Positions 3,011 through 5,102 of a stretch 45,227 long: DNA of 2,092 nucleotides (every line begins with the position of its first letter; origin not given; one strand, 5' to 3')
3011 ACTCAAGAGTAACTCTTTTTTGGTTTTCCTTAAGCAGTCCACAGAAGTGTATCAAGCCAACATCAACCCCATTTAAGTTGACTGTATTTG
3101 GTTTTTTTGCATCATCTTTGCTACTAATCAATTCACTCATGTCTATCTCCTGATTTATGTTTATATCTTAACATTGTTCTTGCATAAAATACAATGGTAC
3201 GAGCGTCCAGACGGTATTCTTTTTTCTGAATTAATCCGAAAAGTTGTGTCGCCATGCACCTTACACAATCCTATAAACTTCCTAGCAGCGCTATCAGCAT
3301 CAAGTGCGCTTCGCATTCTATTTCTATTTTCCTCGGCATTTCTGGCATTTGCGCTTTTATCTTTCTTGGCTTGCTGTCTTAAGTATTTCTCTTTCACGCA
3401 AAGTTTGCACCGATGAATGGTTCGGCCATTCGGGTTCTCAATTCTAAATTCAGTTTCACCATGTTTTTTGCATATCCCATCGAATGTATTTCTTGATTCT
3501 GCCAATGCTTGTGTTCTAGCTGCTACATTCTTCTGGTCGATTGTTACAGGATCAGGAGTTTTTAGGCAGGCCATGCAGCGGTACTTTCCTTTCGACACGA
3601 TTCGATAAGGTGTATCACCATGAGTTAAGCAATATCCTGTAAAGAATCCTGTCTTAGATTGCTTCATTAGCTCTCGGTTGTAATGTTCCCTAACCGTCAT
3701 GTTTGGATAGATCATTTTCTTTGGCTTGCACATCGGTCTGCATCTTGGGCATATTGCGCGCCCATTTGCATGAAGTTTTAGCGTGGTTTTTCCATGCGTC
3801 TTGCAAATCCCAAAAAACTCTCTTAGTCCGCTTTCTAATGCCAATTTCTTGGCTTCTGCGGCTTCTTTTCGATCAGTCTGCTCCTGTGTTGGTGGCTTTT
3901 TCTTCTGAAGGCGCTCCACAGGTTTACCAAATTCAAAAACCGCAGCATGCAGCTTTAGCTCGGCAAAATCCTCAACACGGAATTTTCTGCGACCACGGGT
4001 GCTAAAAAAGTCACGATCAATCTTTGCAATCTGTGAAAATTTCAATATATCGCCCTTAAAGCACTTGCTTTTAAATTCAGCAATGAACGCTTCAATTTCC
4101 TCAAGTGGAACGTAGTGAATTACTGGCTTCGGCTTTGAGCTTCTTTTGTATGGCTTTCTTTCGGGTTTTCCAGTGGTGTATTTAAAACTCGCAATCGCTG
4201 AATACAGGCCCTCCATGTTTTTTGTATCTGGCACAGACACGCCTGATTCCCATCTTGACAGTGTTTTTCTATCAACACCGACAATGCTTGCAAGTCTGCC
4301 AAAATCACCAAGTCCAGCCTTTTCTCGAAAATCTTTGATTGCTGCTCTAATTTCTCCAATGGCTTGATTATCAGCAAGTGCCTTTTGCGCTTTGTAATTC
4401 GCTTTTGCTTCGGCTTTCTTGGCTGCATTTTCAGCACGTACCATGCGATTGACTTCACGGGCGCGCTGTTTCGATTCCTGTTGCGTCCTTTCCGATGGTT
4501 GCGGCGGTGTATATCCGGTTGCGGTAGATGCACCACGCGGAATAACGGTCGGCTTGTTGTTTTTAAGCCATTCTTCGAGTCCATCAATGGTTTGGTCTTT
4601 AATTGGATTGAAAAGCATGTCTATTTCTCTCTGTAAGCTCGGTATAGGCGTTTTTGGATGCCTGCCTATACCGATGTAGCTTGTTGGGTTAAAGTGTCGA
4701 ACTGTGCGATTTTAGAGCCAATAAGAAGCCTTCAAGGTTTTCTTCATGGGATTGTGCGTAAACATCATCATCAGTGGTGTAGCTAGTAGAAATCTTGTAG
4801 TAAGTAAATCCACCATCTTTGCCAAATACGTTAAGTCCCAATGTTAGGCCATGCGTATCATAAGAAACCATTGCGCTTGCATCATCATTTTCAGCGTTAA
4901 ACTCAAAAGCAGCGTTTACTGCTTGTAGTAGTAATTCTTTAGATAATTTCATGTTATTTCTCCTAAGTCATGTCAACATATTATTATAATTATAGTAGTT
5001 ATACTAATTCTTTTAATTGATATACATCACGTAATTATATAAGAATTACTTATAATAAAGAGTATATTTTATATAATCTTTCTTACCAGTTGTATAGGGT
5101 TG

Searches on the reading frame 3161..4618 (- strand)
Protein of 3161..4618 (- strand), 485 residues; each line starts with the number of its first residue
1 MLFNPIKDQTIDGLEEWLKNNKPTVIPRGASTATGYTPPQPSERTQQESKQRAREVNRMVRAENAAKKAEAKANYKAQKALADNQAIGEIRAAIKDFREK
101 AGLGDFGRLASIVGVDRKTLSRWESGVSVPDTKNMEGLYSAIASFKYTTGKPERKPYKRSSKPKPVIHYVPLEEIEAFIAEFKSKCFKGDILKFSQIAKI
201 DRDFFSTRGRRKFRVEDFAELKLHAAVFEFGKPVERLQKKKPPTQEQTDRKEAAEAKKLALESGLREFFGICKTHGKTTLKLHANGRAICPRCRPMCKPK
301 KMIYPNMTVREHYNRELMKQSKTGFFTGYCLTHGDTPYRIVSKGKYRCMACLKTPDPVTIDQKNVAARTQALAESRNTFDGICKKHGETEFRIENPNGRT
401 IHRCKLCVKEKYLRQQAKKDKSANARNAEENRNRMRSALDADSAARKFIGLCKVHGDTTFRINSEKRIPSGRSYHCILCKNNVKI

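Call 9: search_protein_families(library=pfam, proteins=[window:3161-4618:-], max_evalue=0.01)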
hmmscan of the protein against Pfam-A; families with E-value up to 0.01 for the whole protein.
window:3161-4618:- (485 aa): 2 families
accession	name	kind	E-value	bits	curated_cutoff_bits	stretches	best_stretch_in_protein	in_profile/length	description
PF01381.28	HTH_3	-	0.00051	20.5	23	1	95-135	2-41/55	Helix-turn-helix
PF12844.13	HTH_19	-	0.0011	19.2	30.2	1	94-136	4-45/64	Helix-turn-helix domain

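Call 10: search_protein_families(library=phrogs, proteins=[window:3161-4618:-], max_evalue=0.001)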
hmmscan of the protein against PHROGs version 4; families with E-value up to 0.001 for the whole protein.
window:3161-4618:- (485 aa): 3 families
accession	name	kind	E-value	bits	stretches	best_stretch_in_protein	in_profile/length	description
phrog_4836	-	transcription regulation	9.7e-05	23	1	78-133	64-118/194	CII-like regulator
phrog_4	-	transcription regulation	0.0001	22.4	1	58-136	102-178/400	transcriptional repressor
phrog_8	-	transcription regulation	0.00025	21.6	1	107-211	174-264/346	transcriptional regulator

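Call 46: search_protein_families(library=ncbifam, proteins=[window:3161-4618:-], max_evalue=1)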
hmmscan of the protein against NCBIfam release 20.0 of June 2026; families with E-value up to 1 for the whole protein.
window:3161-4618:- (485 aa): 4 families
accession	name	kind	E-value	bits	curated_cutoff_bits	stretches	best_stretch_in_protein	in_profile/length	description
TIGR03830.1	CxxCG_CxxCG_HTH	subfamily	1.5e-05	24.8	61.8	1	63-132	39-107/127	type II TA system antitoxin MqsA family protein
NF003162.0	PRK04140.1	equivalog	0.018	14.1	263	1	93-129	130-165/317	transcriptional regulator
NF041575.1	antitoxPezA_Strep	equivalog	0.092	12.7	290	1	92-133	4-44/158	type II toxin-antitoxin system antitoxin PezA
NF047542.1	telomere_Tap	equivalog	0.79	8.3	600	1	97-149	25-76/695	telomere-associated protein Tap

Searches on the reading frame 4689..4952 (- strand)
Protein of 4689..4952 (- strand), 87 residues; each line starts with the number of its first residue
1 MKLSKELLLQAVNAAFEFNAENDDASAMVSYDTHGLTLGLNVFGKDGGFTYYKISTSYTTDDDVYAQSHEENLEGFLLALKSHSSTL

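Call 9: search_protein_families(library=pfam, proteins=[window:4689-4952:-], max_evalue=0.01)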
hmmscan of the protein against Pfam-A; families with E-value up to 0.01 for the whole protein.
window:4689-4952:- (87 aa): 0 families

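Call 10: search_protein_families(library=phrogs, proteins=[window:4689-4952:-], max_evalue=0.001)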
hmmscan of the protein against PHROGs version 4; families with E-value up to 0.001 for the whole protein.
window:4689-4952:- (87 aa): 0 families

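Call 32: find_homologous_proteins(query=window:4689-4952:-, max_evalue=0.001)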
Query window:4689-4952:- (87 aa): 99 proteins with E <= 0.001 among 100 candidates.
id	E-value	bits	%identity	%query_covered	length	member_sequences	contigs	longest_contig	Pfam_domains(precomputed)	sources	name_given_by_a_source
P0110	5.1e-44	165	93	100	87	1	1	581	-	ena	-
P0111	4.0e-42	159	86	100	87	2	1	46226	-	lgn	-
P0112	1.3e-41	157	84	100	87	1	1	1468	-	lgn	-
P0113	1.6e-41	157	87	98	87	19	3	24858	-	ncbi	-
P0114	2.0e-41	157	87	98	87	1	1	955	-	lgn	-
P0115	3.5e-41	156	88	97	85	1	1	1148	-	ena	-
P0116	4.0e-41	156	86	98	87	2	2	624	-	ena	-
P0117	4.2e-40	153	85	98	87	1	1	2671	-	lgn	-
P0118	5.2e-40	152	86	98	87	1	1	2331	-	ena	-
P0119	1.2e-39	151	85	98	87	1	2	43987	-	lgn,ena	-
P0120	1.3e-39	151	85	98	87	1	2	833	-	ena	-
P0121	1.4e-39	151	83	97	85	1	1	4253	-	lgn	-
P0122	3.3e-31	124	72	100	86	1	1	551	-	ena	-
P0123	1.2e-30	123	73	98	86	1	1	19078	-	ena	-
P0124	2.6e-30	122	72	98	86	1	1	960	-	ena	-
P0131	6.6e-29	117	74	100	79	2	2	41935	-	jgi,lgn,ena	-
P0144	1.0e-27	113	72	98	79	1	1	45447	-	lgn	-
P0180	2.9e-25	105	65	98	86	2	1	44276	-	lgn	-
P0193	5.0e-24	102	66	98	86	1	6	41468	-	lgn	-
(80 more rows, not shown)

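Call 34: find_encoding_contigs(protein=P0111, flank=10000, max_places=1)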
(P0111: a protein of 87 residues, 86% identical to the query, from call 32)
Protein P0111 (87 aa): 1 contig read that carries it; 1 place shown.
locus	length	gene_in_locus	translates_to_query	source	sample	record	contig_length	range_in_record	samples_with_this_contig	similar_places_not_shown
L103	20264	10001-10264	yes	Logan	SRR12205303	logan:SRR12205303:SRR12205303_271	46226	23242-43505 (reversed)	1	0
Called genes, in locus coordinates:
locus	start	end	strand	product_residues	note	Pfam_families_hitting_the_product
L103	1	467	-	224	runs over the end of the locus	PF04404:ERF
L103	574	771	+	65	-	-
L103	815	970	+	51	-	-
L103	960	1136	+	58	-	-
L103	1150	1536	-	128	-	-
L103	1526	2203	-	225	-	PF02086:MethyltransfD12 (faint), PF01555:N6_N4_Mtase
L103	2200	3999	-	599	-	PF00270:DEAD, PF04851:ResIII, PF00271:Helicase_C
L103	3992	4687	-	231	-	-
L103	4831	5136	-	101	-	-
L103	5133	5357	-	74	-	-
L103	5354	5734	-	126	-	-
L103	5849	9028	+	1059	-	PF08707:PriCT_2, PF13362:Toprim_3, PF02399:Herpes_ori_bp (weak)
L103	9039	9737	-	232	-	PF02086:MethyltransfD12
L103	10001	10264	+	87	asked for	-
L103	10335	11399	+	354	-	-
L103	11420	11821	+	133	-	-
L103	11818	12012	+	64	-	-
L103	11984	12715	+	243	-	PF11753:DUF3310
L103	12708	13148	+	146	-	-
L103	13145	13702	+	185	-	-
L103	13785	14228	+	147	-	PF20901:Sf6_terminase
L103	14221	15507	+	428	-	PF03237:Terminase_6N, PF17289:Terminase_6C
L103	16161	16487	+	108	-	-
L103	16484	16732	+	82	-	-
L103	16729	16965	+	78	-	-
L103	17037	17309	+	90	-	-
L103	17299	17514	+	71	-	-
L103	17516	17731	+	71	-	-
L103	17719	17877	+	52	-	-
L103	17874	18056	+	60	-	-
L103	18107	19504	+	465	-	PF13264:DUF4055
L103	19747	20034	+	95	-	-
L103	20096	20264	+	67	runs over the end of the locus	-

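Call 35: find_encoding_contigs(protein=P0119, flank=10000, max_places=1)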
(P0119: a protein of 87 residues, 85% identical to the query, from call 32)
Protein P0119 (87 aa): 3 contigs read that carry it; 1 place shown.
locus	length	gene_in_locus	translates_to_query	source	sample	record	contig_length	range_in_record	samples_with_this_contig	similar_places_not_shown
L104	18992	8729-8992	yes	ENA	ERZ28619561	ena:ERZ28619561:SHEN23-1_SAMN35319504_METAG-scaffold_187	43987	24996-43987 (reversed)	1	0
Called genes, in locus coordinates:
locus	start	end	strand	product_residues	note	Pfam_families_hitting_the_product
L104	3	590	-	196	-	?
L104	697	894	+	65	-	-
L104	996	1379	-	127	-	-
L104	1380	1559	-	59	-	PF17466:NinD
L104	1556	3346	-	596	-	PF00270:DEAD, PF04851:ResIII, PF18766:SWI2_SNF2 (weak), PF00271:Helicase_C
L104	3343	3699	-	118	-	-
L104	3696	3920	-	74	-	-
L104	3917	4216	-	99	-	-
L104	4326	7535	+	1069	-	PF08707:PriCT_2, PF13362:Toprim_3, PF02399:Herpes_ori_bp (weak)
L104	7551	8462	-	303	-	PF00145:DNA_methylase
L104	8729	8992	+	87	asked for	-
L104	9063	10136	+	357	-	-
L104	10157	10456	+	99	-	-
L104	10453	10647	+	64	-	-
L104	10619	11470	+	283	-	-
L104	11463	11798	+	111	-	-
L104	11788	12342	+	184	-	-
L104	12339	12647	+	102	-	-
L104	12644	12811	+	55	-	-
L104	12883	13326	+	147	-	-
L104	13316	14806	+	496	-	-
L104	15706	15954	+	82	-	-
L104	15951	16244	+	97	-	-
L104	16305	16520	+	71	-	-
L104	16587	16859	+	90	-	-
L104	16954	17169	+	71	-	-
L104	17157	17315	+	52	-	-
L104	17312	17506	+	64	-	-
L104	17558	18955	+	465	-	PF13264:DUF4055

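Call 36: find_encoding_contigs(protein=P0113, flank=10000, max_places=2)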
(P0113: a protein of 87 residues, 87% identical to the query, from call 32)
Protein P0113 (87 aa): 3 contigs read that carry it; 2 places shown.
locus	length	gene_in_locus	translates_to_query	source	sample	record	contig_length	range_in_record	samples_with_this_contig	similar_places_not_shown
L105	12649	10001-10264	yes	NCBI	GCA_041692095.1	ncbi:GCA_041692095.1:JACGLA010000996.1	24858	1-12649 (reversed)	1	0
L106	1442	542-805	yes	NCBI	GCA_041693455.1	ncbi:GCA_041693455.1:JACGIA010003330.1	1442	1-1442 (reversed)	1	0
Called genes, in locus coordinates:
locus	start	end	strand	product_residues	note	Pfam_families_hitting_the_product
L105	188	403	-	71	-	-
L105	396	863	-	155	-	PF00692:dUTPase, PF22769:DCD (weak)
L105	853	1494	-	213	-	-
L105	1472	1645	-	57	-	-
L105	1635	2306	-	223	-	PF04404:ERF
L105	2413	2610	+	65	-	-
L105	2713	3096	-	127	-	-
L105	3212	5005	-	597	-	PF00270:DEAD, PF04851:ResIII, PF00271:Helicase_C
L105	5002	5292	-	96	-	-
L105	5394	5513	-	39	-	-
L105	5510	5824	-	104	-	-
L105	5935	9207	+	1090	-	PF08707:PriCT_2, PF13362:Toprim_3, PF02399:Herpes_ori_bp (weak)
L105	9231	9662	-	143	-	-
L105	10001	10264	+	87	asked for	-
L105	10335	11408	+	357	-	-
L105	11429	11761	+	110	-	-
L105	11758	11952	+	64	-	-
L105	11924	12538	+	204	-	-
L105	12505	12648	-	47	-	?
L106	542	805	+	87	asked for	-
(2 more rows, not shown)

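Call 37: find_encoding_contigs(protein=P0131, flank=10000, max_places=1)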
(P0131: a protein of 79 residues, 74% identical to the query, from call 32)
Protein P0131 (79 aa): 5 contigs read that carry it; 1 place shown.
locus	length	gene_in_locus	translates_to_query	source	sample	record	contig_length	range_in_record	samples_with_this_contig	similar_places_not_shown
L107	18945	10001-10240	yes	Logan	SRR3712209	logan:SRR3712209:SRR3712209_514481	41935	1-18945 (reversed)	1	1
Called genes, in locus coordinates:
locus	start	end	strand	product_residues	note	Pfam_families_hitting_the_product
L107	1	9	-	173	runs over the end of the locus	-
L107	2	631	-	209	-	-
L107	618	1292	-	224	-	PF04404:ERF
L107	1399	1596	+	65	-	-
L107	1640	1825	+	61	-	-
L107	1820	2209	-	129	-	-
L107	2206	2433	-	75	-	-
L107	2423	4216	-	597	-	PF00270:DEAD, PF04851:ResIII, PF18766:SWI2_SNF2 (weak), PF00271:Helicase_C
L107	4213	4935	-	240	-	PF05265:DUF723, PF10544:T5orf172 (weak)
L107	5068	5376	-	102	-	-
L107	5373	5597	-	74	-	-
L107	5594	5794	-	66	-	-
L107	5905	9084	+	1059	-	PF08707:PriCT_2, PF13362:Toprim_3, PF02399:Herpes_ori_bp (weak)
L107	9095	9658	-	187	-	-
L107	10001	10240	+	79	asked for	-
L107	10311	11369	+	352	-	-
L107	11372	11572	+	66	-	-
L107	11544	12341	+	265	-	PF11753:DUF3310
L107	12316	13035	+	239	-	-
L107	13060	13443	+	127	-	-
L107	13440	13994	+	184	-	-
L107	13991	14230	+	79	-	-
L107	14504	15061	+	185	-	PF16677:GP3_package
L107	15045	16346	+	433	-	PF17289:Terminase_6C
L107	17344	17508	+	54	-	-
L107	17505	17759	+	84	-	-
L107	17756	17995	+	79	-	-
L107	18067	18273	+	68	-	-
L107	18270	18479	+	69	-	-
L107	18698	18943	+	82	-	?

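Call 46: search_protein_families(library=ncbifam, proteins=[window:4689-4952:-], max_evalue=1)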
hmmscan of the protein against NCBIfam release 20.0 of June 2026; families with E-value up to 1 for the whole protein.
window:4689-4952:- (87 aa): 0 families

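Call 50: find_encoding_contigs(protein=P0144, flank=10000, max_places=1)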
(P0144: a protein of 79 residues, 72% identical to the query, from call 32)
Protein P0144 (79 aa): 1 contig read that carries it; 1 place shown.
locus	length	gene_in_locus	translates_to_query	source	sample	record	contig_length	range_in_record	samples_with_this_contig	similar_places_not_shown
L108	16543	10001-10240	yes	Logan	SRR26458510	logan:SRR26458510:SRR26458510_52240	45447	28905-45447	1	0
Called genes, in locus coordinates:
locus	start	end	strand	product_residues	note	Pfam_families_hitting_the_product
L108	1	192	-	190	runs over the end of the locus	PF00692:dUTPase, PF22769:DCD (faint), PF00692:dUTPase (weak)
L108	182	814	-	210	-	-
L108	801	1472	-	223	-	PF04404:ERF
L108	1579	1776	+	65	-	-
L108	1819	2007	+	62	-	-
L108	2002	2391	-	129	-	-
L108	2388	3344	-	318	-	PF13847:Methyltransf_31 (faint), PF01555:N6_N4_Mtase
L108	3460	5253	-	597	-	PF00270:DEAD, PF04851:ResIII, PF00271:Helicase_C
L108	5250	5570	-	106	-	-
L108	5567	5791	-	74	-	-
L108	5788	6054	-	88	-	-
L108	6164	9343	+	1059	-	PF08707:PriCT_2, PF13362:Toprim_3, PF02399:Herpes_ori_bp (weak)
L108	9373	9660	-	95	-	-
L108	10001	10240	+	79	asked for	-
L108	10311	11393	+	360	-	-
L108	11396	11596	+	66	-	-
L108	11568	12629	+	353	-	PF19905:DUF6378 (weak)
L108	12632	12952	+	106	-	-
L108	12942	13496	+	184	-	-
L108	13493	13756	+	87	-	-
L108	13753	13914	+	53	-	-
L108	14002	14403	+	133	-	PF03592:Terminase_2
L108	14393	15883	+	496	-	-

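Call 51: find_encoding_contigs(protein=P0180, flank=10000, max_places=1)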
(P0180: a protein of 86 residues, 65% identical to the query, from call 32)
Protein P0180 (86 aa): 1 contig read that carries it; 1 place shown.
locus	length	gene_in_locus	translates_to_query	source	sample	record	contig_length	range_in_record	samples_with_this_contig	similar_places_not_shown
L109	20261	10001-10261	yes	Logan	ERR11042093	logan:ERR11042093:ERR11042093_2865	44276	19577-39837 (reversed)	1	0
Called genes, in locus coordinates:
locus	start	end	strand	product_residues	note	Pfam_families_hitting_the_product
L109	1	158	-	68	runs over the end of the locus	-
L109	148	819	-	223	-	PF04404:ERF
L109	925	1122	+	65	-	-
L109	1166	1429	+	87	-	-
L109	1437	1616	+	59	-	-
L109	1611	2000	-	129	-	-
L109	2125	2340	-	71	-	-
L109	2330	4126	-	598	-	PF00270:DEAD, PF04851:ResIII, PF00271:Helicase_C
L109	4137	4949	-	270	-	PF01507:PAPS_reduct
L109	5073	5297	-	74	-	-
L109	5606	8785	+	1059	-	PF08707:PriCT_2, PF13362:Toprim_3, PF02399:Herpes_ori_bp (weak)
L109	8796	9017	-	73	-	-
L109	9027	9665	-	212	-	PF09669:Phage_pRha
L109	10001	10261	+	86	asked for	-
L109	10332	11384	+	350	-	-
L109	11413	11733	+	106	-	-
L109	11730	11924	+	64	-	-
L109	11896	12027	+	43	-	-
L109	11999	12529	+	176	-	-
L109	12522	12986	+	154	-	PF19905:DUF6378 (weak)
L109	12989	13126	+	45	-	-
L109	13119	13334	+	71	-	-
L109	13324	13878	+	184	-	-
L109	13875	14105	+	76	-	-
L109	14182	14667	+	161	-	PF20901:Sf6_terminase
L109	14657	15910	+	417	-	PF03237:Terminase_6N, PF17289:Terminase_6C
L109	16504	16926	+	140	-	PF26151:AcrIF11_ADP_ribosyl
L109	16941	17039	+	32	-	-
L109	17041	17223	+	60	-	-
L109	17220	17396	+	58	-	-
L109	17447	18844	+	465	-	PF13264:DUF4055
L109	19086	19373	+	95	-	-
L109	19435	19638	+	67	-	-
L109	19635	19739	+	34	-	-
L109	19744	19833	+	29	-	-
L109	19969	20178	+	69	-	-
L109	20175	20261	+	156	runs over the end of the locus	-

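Call 52: find_encoding_contigs(protein=P0193, flank=10000, max_places=1)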
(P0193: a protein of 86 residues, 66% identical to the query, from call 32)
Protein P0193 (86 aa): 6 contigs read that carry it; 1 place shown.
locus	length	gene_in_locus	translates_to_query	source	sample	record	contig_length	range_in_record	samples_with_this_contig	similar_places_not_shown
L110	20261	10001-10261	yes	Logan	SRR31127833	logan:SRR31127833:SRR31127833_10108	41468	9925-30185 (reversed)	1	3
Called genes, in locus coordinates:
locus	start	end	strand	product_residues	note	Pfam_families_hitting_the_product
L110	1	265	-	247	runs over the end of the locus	-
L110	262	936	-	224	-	PF04404:ERF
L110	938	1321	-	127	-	-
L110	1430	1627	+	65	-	-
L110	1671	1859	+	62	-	-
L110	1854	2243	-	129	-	-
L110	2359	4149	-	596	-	PF00270:DEAD, PF04851:ResIII, PF18766:SWI2_SNF2 (weak), PF00271:Helicase_C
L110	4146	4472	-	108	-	-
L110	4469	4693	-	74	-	-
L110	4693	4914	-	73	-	-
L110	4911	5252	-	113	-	-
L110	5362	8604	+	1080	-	PF08707:PriCT_2, PF13362:Toprim_3, PF02399:Herpes_ori_bp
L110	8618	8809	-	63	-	-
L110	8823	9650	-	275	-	-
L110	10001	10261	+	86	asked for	-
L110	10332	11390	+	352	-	-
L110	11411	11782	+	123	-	-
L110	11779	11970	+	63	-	-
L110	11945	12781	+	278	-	PF11753:DUF3310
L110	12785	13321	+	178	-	-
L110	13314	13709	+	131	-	-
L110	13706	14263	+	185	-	-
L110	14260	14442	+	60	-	-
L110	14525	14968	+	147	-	PF20901:Sf6_terminase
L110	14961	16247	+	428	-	PF03237:Terminase_6N, PF17289:Terminase_6C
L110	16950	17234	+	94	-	-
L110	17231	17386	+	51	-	-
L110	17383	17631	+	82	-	-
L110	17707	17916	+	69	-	-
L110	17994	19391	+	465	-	PF13264:DUF4055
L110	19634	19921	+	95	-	-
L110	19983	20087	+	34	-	-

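Call 82: search_protein_families(library=phrogs, proteins=[L105:9231-9662:-, L108:9373-9660:-, L110:8823-9650:-, L110:8618-8809:-, L109:9027-9665:-, L109:8796-9017:-, L103:9039-9737:-, L104:7551-8462:-, L107:9095-9658:-], max_evalue=0.001)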
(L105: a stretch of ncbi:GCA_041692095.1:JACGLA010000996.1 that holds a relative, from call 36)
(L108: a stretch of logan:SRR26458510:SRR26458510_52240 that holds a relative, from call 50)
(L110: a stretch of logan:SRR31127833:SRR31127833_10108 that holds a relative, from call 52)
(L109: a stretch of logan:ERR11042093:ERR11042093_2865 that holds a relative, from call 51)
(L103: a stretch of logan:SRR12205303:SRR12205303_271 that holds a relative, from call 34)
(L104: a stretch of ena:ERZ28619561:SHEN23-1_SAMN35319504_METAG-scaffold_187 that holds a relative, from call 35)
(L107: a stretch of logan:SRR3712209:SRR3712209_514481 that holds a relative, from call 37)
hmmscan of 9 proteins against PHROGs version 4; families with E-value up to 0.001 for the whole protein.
L105:9231-9662:- (143 aa): 0 families

L108:9373-9660:- (95 aa): 0 families

L110:8823-9650:- (275 aa): 2 families
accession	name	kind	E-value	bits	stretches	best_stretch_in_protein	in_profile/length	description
phrog_424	-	moron, auxiliary metabolic gene and host takeover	5.5e-34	118.9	1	1-222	161-379/460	phosphoadenosine phosphosulfate reductase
phrog_28782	-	unknown function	0.00027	22.1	1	115-232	5-118/154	-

L110:8618-8809:- (63 aa): 0 families

L109:9027-9665:- (212 aa): 3 families
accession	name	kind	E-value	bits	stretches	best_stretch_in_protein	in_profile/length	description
phrog_2657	-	transcription regulation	2.2e-38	133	1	7-205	16-229/243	transcriptional regulator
phrog_518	-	transcription regulation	1.4e-11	45.4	1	11-107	20-116/268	Rha-like transcriptional regulator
phrog_373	-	transcription regulation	4.2e-07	30.6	1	15-207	100-255/373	anti-repressor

L109:8796-9017:- (73 aa): 0 families

L103:9039-9737:- (232 aa): 3 families
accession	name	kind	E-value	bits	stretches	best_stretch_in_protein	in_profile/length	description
phrog_56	-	other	1.1e-36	128.3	1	1-230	65-321/647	DNA methyltransferase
phrog_36652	-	unknown function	3e-09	37.9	1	170-231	155-216/219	-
phrog_1996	-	other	3.2e-08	34.6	1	133-196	32-103/150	DNA methyltransferase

L104:7551-8462:- (303 aa): 9 families
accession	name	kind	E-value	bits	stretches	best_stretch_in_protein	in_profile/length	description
phrog_116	-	other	1.1e-63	216.7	1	1-301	208-489/779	DNA methyltransferase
phrog_363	-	other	3e-31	109.8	1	1-299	54-310/327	DNA methyltransferase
phrog_17284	-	unknown function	1.7e-29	103.8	2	253-300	158-209/245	-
phrog_16528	-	other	2e-17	64.5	1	250-298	166-214/236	DNA methyltransferase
phrog_16427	-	other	2.3e-15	57.9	1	243-297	106-164/235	DNA methyltransferase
phrog_26324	-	other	6.1e-11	43.7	1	235-297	128-199/210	DNA methyltransferase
phrog_5999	-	other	7.3e-06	27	1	3-98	5-103/109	DNA methyltransferase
phrog_38038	-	unknown function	6.3e-05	23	1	236-275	284-325/430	-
phrog_13621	-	unknown function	8.5e-05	23.4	1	248-292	48-99/121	-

L107:9095-9658:- (187 aa): 7 families
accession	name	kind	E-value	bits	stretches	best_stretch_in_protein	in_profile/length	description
phrog_953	-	DNA, RNA and nucleotide metabolism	2.6e-64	219.1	1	1-186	195-389/420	HNH endonuclease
phrog_374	-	DNA, RNA and nucleotide metabolism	1.2e-42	147.5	1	17-186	268-436/617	HNH endonuclease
phrog_2081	-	DNA, RNA and nucleotide metabolism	1.8e-21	77.8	1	4-105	87-197/433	HNH endonuclease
phrog_30929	-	unknown function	4.2e-17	63.2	1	22-175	39-193/413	-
phrog_3377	-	DNA, RNA and nucleotide metabolism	5.7e-09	37.1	1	14-100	7-90/196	HNH endonuclease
phrog_8790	-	DNA, RNA and nucleotide metabolism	3.2e-06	28.3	1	11-93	15-92/241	restriction endonuclease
phrog_99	-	DNA, RNA and nucleotide metabolism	1.3e-05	26.1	1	116-176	214-277/383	HNH endonuclease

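Call 83: search_protein_families(library=pfam, proteins=[L105:9231-9662:-, L108:9373-9660:-, L110:8823-9650:-, L110:8618-8809:-, L109:9027-9665:-, L109:8796-9017:-], max_evalue=0.1)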
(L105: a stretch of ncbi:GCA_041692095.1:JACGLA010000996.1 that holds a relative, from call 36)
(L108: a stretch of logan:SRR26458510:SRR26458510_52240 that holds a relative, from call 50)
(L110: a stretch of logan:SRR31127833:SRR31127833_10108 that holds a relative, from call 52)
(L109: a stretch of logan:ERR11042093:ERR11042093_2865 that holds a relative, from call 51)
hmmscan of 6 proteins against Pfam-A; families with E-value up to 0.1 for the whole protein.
L105:9231-9662:- (143 aa): 0 families

L108:9373-9660:- (95 aa): 2 families
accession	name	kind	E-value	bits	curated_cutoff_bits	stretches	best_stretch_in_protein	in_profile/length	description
PF08513.17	LisH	-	0.048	14.1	21.6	1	7-18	6-17/27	LisH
PF16045.11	LisH_2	-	0.053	13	27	1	6-17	3-14/28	LisH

L110:8823-9650:- (275 aa): 0 families

L110:8618-8809:- (63 aa): 3 families
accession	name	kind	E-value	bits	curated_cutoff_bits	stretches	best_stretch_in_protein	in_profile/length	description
PF23989.1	PilB3_C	-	0.036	14.7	27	1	8-46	37-75/83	PilB3-like, C-terminal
PF16725.10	Nucleolin_bd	-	0.036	14.3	27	1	5-35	16-46/70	Nucleolin binding domain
PF23613.1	ELP3_N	-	0.087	13.2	27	0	6-43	10-46/70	ELP3 N-terminal domain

L109:9027-9665:- (212 aa): 1 family
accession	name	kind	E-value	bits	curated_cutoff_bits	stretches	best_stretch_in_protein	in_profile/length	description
PF09669.15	Phage_pRha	-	9.4e-11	42.6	29.9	1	15-98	1-89/91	Phage regulatory protein Rha (Phage_pRha)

L109:8796-9017:- (73 aa): 0 families

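Call 91: find_encoding_contigs(protein=P0110, flank=2000, max_places=2)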
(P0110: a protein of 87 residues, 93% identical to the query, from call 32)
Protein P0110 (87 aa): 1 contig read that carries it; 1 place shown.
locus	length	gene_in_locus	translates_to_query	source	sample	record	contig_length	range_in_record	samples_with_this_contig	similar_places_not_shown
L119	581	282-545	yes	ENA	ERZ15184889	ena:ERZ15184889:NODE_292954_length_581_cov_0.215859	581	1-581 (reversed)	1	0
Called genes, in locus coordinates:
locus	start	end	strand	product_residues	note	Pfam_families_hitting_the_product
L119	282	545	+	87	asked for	-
